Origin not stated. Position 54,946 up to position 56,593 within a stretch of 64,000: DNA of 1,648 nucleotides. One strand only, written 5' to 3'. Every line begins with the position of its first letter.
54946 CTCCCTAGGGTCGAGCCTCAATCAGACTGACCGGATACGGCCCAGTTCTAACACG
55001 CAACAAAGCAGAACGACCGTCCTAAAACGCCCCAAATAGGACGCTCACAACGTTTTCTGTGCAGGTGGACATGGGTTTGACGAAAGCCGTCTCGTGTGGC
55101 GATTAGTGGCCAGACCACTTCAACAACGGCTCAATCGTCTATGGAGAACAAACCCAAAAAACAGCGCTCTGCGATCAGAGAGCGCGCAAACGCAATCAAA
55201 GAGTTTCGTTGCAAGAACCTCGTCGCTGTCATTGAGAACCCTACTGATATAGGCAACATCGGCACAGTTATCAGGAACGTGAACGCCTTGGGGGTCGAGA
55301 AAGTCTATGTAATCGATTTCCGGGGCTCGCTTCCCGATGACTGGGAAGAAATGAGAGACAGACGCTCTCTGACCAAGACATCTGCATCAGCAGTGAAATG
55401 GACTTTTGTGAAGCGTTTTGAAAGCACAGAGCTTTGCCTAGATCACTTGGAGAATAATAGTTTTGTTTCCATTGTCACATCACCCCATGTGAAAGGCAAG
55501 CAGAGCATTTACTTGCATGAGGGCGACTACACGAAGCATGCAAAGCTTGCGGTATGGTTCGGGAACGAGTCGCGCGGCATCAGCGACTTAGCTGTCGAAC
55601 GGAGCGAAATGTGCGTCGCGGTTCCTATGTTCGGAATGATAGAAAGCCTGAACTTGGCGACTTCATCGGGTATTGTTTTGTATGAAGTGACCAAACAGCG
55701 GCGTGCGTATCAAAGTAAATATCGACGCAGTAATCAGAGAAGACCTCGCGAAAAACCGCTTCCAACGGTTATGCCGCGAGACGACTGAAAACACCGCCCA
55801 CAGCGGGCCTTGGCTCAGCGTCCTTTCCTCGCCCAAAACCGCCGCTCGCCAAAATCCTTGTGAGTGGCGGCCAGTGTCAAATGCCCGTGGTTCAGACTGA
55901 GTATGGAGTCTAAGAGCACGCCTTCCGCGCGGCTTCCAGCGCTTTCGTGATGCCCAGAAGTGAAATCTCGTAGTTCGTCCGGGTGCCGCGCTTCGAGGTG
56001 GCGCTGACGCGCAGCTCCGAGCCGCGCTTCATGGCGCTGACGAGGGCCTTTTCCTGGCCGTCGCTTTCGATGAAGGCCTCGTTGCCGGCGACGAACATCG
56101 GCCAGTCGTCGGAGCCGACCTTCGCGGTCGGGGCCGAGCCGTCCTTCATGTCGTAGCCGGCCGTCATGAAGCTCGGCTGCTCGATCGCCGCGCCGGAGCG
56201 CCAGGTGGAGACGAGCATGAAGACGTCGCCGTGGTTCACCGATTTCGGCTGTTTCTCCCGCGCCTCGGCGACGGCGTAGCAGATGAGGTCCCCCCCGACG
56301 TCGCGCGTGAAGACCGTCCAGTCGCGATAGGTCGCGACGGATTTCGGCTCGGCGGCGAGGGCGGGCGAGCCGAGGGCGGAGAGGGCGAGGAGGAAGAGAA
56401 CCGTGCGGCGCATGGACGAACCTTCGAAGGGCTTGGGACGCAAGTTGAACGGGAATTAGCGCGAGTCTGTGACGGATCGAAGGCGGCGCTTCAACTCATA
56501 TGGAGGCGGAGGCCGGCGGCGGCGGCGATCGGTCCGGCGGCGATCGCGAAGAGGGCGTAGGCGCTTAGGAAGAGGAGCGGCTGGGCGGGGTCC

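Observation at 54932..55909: Low-GC single-gene islet carrying a foreign SPOUT/TrmH-like RNA methyltransferase, bounded by a 9-bp direct repeat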

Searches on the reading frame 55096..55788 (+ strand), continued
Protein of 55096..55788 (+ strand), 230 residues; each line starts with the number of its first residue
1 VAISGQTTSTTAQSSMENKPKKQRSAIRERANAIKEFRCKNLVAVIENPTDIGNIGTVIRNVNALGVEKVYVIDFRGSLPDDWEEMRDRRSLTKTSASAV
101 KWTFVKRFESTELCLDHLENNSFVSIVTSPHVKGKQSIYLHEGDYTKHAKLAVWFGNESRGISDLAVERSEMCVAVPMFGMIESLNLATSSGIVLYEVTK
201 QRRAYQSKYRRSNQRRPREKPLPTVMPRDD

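Call 64: search_protein_families(library=ncbifam, proteins=[P0121, P0130, P0138, P0144, P0154, P0181, P0199, P0222, P0249, P0255], max_evalue=1e-10)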
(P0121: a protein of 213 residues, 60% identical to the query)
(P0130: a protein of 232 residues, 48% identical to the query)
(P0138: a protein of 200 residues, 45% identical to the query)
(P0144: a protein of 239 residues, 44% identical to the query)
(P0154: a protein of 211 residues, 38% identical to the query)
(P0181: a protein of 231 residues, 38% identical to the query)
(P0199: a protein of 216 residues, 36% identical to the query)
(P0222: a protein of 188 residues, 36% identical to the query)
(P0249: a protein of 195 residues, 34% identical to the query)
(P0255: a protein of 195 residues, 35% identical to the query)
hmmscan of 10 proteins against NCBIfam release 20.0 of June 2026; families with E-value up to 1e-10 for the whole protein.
P0121 (213 aa): 7 families
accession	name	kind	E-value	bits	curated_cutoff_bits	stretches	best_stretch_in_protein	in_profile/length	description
NF008295.0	PRK11081.1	equivalog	7.3e-22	78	227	1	26-203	18-179/230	tRNA (guanosine(18)-2'-O)-methyltransferase TrmH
TIGR00186.1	rRNA_methyl_3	equivalog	6.2e-18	65.1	160.15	1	39-188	105-240/240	23S rRNA (guanosine(2251)-2'-O)-methyltransferase RlmB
TIGR00050.1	rRNA_methyl_1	subfamily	3.9e-13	49.8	167.15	1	30-197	7-166/233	TrmJ/YjtD family RNA methyltransferase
TIGR00185.1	tRNA_yibK_trmL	equivalog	5.2e-12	45.9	190.6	1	31-192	5-152/154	tRNA (uridine(34)/cytosine(34)/5-carboxymethylaminomethyluridine(34)-2'-O)-methyltransferase TrmL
NF000477.1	NshR_TsnR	equivalog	2.4e-11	43.6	425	1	29-184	118-260/266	NshR/TsnR family 23S rRNA methyltransferase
NF007752.0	PRK10433.1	equivalog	2.7e-11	43.4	212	1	30-198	5-169/228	tRNA/rRNA methyltransferase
NF008386.0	PRK11181.1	equivalog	3.7e-11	42.8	366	0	118-189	174-243/244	23S rRNA (guanosine(2251)-2'-O)-methyltransferase RlmB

P0130 (232 aa): 2 families
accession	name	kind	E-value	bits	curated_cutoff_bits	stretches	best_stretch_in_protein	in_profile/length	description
TIGR00186.1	rRNA_methyl_3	equivalog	1e-16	61.1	160.15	1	44-210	91-239/240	23S rRNA (guanosine(2251)-2'-O)-methyltransferase RlmB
NF008295.0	PRK11081.1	equivalog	7.2e-15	55.1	227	1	43-213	15-167/230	tRNA (guanosine(18)-2'-O)-methyltransferase TrmH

P0138 (200 aa): 2 families
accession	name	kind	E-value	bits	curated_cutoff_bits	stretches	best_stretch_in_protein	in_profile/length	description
NF008295.0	PRK11081.1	equivalog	3.3e-16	59.5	227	1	18-184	15-167/230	tRNA (guanosine(18)-2'-O)-methyltransferase TrmH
TIGR00186.1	rRNA_methyl_3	equivalog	4.6e-15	55.7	160.15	1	18-181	89-239/240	23S rRNA (guanosine(2251)-2'-O)-methyltransferase RlmB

P0144 (239 aa): 4 families
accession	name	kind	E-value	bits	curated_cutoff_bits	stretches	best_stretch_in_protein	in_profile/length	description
NF008295.0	PRK11081.1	equivalog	1.1e-17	64.4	227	1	33-210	8-167/230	tRNA (guanosine(18)-2'-O)-methyltransferase TrmH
TIGR00186.1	rRNA_methyl_3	equivalog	1.4e-17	64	160.15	1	40-207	89-239/240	23S rRNA (guanosine(2251)-2'-O)-methyltransferase RlmB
NF008117.0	PRK10864.1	equivalog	1.3e-11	44.4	267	1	38-201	190-335/344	tRNA/rRNA methyltransferase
TIGR00050.1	rRNA_methyl_1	subfamily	2.5e-11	43.9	167.15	0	47-218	7-167/233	TrmJ/YjtD family RNA methyltransferase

P0154 (211 aa): 4 families
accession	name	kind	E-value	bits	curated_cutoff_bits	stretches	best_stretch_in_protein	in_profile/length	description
TIGR00186.1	rRNA_methyl_3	equivalog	5.4e-15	55.5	160.15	1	20-202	76-239/240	23S rRNA (guanosine(2251)-2'-O)-methyltransferase RlmB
TIGR00050.1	rRNA_methyl_1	subfamily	3.7e-12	46.6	167.15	0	142-209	96-163/233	TrmJ/YjtD family RNA methyltransferase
NF008295.0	PRK11081.1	equivalog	1.4e-11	44.3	227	0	35-205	16-167/230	tRNA (guanosine(18)-2'-O)-methyltransferase TrmH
NF008386.0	PRK11181.1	equivalog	4.4e-11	42.5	366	0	23-204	79-243/244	23S rRNA (guanosine(2251)-2'-O)-methyltransferase RlmB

P0181 (231 aa): 1 family
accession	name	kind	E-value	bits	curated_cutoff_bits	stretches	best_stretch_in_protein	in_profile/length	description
NF008295.0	PRK11081.1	equivalog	1.3e-13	51.1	227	1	6-179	8-167/230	tRNA (guanosine(18)-2'-O)-methyltransferase TrmH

P0199 (216 aa): 2 families
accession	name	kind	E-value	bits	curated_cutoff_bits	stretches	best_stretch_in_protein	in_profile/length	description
NF008295.0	PRK11081.1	equivalog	2.2e-15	56.8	227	1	40-205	16-167/230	tRNA (guanosine(18)-2'-O)-methyltransferase TrmH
TIGR00186.1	rRNA_methyl_3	equivalog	2.3e-11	43.6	160.15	1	42-202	92-239/240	23S rRNA (guanosine(2251)-2'-O)-methyltransferase RlmB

P0222 (188 aa): 2 families
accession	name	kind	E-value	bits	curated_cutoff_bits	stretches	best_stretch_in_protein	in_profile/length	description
NF008295.0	PRK11081.1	equivalog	9.7e-23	80.9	227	1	8-160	14-167/230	tRNA (guanosine(18)-2'-O)-methyltransferase TrmH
TIGR00186.1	rRNA_methyl_3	equivalog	6.2e-14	52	160.15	1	22-158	102-240/240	23S rRNA (guanosine(2251)-2'-O)-methyltransferase RlmB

P0249 (195 aa): 6 families
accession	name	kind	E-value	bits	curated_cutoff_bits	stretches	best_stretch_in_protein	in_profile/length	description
NF008295.0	PRK11081.1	equivalog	1.8e-43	148.7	227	1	4-182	3-175/230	tRNA (guanosine(18)-2'-O)-methyltransferase TrmH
TIGR00186.1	rRNA_methyl_3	equivalog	1.5e-39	135.9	160.15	1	4-171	77-240/240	23S rRNA (guanosine(2251)-2'-O)-methyltransferase RlmB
NF008386.0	PRK11181.1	equivalog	3.1e-26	92.1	366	1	9-172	84-243/244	23S rRNA (guanosine(2251)-2'-O)-methyltransferase RlmB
NF008117.0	PRK10864.1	equivalog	1.1e-21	77.5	267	1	14-172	190-343/344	tRNA/rRNA methyltransferase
TIGR00185.1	tRNA_yibK_trmL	equivalog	5.1e-13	49.2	190.6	1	23-174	4-151/154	tRNA (uridine(34)/cytosine(34)/5-carboxymethylaminomethyluridine(34)-2'-O)-methyltransferase TrmL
NF000477.1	NshR_TsnR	equivalog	4.6e-11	42.6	425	1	9-168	107-261/266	NshR/TsnR family 23S rRNA methyltransferase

P0255 (195 aa): 7 families
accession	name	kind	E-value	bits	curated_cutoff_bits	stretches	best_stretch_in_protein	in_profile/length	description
TIGR00186.1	rRNA_methyl_3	equivalog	1.2e-39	136.2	160.15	1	8-170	82-240/240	23S rRNA (guanosine(2251)-2'-O)-methyltransferase RlmB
NF008295.0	PRK11081.1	equivalog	4.3e-39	134.4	227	1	1-185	1-183/230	tRNA (guanosine(18)-2'-O)-methyltransferase TrmH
NF008386.0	PRK11181.1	equivalog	9.9e-25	87.2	366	1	7-171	83-243/244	23S rRNA (guanosine(2251)-2'-O)-methyltransferase RlmB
NF008117.0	PRK10864.1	equivalog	4.4e-24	85.3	267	1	12-170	189-342/344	tRNA/rRNA methyltransferase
NF000477.1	NshR_TsnR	equivalog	3.4e-13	49.6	425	1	6-169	105-263/266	NshR/TsnR family 23S rRNA methyltransferase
TIGR00050.1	rRNA_methyl_1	subfamily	5.5e-12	46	167.15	1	19-189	4-178/233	TrmJ/YjtD family RNA methyltransferase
NF000035.1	nosihep_NshR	exception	4.4e-11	42.8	500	1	5-167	104-261/274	NshR family nosiheptide/thiostrepton resistance 23S rRNA methyltransferase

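Call 79: predict_structure(alignment_id=A1)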
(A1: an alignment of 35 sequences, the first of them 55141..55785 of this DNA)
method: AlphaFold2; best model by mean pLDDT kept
length: 215 residues; sequences in the alignment: 35
mean_pLDDT: 89.0   pTM: 0.84
mean pLDDT of the five models: 89.0, 88.6, 88.3, 84.9, 83.5
residues with pLDDT >= 90: 161; 70-90: 30; 50-70: 13; < 50: 11
segments of 3 or more residues with pLDDT < 50: 208-215
pLDDT, mean of each block of 10 residues (from residue 1): 65 86 95 95 97 97 92 93 93 98 98 86 95 97 94 96 91 97 97 82 48 44
secondary structure, 60 per line:
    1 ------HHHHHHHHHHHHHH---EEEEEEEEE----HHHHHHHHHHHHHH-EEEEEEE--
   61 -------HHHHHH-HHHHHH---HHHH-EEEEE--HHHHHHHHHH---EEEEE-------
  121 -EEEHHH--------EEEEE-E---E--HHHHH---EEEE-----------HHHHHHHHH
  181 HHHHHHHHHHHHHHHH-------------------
elements in order: H7-20 E24-32 H37-50 E52-58 H68-73 H75-80 H84-87 E89-93 H96-105 E109-113 E122-124 E136-140 H149-153 E157-160 H172-196

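Call 84: fold_search(model_id=the predicted structure, library=pdb)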
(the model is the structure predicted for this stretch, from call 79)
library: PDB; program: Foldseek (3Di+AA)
matches with E <= 10: 1475; with E <= 0.001: 113
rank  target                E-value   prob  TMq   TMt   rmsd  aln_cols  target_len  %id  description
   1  1zjr                  2.8e-13  1.00  0.68  0.74   3.0       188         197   26  Crystal Structure of A. aeolicus TrmH/SpoU tRNA modifying enzyme (released 2005-08-09)
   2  1v2x                  8.5e-13  1.00  0.70  0.78   3.1       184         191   24  TrmH (released 2004-05-04)
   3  7edc                  1.3e-11  1.00  0.62  0.57   4.0       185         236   22  Crystal structure of mutant tRNA [Gm18] methyltransferase TrmH (E107G) in complex with S-adenosyl-L-methionine from Esch (released 2022-03-23)
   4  1x7o_B                1.5e-11  1.00  0.63  0.53   3.0       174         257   24  Crystal structure of the SpoU Methyltransferase AviRb from Streptomyces viridochromogenes (released 2005-01-25)
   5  5gm8_B                1.9e-11  1.00  0.64  0.78   3.4       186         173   20  Methylation at position 32 of tRNA catalyzed by TrmJ alters oxidative stress response in Pseudomonas aeruiginosa (released 2016-10-26)
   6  5gm8_D                2.3e-11  1.00  0.62  0.76   3.4       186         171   18  Methylation at position 32 of tRNA catalyzed by TrmJ alters oxidative stress response in Pseudomonas aeruiginosa (released 2016-10-26)
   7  1x7p_B                2.9e-11  1.00  0.64  0.54   2.6       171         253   24  Crystal structure of the SpoU Methyltransferase AviRb from Streptomyces viridochromogenes in complex with the cofactor (released 2005-01-25)
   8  5gmc_C                4.1e-11  1.00  0.62  0.77   3.1       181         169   20  Methylation at position 32 of tRNA catalyzed by TrmJ alters oxidative stress response in Pseudomonas aeruiginosa (released 2016-10-26)
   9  1gz0_E                4.3e-11  1.00  0.62  0.79   5.7       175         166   22  23S RIBOSOMAL RNA G2251 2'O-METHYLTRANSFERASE RLMB (released 2002-10-17)
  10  2ha8_A                4.9e-11  1.00  0.63  0.83   2.3       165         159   23  Methyltransferase Domain of Human TAR (HIV-1) RNA binding protein 1 (released 2006-07-11)
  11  5gmc_D                5.5e-11  1.00  0.63  0.77   3.5       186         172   19  Methylation at position 32 of tRNA catalyzed by TrmJ alters oxidative stress response in Pseudomonas aeruiginosa (released 2016-10-26)
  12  3ilk_B                6.9e-11  1.00  0.63  0.59   3.0       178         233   20  The structure of a probable methylase family protein from Haemophilus influenzae Rd KW20 (released 2009-09-01)
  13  5gm8_A                6.9e-11  1.00  0.62  0.76   3.1       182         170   19  Methylation at position 32 of tRNA catalyzed by TrmJ alters oxidative stress response in Pseudomonas aeruiginosa (released 2016-10-26)
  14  1gz0_F                8.8e-11  1.00  0.62  0.53   5.5       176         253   20  23S RIBOSOMAL RNA G2251 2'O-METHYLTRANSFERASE RLMB (released 2002-10-17)
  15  1x7o_A                1.3e-10  1.00  0.63  0.51   2.7       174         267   24  Crystal structure of the SpoU Methyltransferase AviRb from Streptomyces viridochromogenes (released 2005-01-25)
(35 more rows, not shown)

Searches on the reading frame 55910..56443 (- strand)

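Call 5: search_protein_families(library=pfam, proteins=[window:55910-56443:-], max_evalue=0.01)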
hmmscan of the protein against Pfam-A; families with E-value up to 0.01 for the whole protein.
window:55910-56443:- (177 aa): 1 family
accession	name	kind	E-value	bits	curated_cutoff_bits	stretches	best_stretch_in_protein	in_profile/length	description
PF06776.18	IalB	-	3.9e-07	30.7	22.1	1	42-172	1-130/131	Invasion associated locus B (IalB) protein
